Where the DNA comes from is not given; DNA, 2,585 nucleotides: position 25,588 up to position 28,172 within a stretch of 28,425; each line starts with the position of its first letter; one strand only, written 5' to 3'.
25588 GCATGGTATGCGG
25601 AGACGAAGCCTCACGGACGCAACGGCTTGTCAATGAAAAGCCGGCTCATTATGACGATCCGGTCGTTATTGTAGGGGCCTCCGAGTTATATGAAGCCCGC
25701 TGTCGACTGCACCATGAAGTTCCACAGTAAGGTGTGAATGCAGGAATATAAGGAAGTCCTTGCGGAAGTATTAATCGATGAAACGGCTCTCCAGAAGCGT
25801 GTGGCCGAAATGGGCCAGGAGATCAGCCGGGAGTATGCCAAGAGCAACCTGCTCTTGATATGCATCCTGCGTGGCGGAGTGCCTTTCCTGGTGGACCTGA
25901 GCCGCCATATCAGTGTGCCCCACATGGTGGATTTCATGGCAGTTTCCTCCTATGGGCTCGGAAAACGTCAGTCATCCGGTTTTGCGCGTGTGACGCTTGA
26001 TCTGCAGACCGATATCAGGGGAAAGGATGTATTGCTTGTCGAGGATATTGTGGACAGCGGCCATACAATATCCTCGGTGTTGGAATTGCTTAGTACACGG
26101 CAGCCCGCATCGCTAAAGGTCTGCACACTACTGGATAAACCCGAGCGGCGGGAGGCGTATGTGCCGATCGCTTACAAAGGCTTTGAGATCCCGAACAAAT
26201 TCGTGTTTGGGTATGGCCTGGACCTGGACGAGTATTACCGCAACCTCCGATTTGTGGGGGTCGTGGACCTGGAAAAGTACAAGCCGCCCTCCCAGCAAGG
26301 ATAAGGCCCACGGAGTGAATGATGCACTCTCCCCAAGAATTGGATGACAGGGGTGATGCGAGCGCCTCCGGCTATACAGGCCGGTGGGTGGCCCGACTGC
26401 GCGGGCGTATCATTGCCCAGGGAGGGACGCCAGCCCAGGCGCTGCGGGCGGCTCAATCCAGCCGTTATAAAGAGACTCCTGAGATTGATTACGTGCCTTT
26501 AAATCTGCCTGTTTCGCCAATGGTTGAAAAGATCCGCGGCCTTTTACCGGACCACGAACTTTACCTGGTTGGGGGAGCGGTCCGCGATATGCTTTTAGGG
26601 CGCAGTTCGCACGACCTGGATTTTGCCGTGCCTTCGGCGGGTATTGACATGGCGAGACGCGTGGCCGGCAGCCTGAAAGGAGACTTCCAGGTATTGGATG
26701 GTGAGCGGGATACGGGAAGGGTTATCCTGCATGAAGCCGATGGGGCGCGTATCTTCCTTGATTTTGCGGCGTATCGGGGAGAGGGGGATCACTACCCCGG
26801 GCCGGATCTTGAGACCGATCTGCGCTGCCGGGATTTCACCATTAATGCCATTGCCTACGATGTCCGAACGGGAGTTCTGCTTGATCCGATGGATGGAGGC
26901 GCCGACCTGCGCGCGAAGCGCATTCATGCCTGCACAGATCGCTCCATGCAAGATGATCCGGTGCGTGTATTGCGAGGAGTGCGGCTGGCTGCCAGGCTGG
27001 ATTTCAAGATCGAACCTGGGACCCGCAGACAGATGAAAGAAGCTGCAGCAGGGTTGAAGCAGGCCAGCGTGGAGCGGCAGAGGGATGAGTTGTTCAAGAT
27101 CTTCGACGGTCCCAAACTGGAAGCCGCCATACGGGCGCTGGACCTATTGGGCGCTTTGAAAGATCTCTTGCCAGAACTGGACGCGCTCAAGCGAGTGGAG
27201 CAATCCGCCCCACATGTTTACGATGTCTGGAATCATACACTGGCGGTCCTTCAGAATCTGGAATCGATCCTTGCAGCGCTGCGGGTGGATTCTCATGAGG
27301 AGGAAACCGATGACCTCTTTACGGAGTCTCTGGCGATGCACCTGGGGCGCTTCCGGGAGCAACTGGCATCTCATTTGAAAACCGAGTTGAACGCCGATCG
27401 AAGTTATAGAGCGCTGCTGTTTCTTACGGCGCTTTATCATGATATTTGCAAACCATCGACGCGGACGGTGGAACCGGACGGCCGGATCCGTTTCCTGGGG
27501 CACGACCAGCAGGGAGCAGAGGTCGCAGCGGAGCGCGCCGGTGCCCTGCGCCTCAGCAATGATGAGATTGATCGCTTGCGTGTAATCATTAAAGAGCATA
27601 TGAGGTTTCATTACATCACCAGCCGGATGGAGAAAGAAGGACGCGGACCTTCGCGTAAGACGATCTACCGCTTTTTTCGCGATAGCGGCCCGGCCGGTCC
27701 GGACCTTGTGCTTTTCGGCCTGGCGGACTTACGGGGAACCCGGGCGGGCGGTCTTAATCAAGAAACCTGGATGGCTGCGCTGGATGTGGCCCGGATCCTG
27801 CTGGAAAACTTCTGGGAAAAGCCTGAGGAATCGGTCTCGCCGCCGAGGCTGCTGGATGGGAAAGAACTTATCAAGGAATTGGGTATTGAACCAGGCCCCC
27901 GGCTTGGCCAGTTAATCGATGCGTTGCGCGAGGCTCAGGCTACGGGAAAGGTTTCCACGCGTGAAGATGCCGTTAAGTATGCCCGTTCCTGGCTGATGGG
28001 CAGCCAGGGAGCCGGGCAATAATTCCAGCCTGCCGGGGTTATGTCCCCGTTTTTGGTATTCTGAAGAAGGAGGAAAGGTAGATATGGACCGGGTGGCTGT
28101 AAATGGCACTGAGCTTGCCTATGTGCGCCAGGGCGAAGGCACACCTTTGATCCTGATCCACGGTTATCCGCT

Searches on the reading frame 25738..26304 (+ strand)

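Call 94: search_protein_families(library=pfam, proteins=[window:25738-26304:+], max_evalue=0.0001)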
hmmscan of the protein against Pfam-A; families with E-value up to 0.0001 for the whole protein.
window:25738-26304:+ (188 aa): 2 families
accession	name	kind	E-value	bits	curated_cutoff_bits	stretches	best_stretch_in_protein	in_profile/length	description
PF00156.33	Pribosyltran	-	1.1e-29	103.2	26.3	1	17-162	10-156/158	Phosphoribosyl transferase domain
PF14681.12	UPRTase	-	2.3e-05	24.4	27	1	8-135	40-162/206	Uracil phosphoribosyltransferase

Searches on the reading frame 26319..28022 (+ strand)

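Call 14: search_protein_families(library=pfam, proteins=[window:26319-28022:+], max_evalue=0.00001)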
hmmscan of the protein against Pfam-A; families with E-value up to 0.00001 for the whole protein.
window:26319-28022:+ (567 aa): 3 families
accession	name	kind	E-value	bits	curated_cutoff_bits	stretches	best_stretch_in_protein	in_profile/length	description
PF01743.26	PolyA_pol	-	4.1e-21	76.1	23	1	81-202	1-125/126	Poly A polymerase head domain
PF12627.12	PolyA_pol_RNAbd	-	5.5e-14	52.1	22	1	228-289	1-62/64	Probable RNA and SrmB- binding site of polymerase A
PF01966.28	HD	-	1.3e-07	32.4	22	1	348-436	20-93/116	HD domain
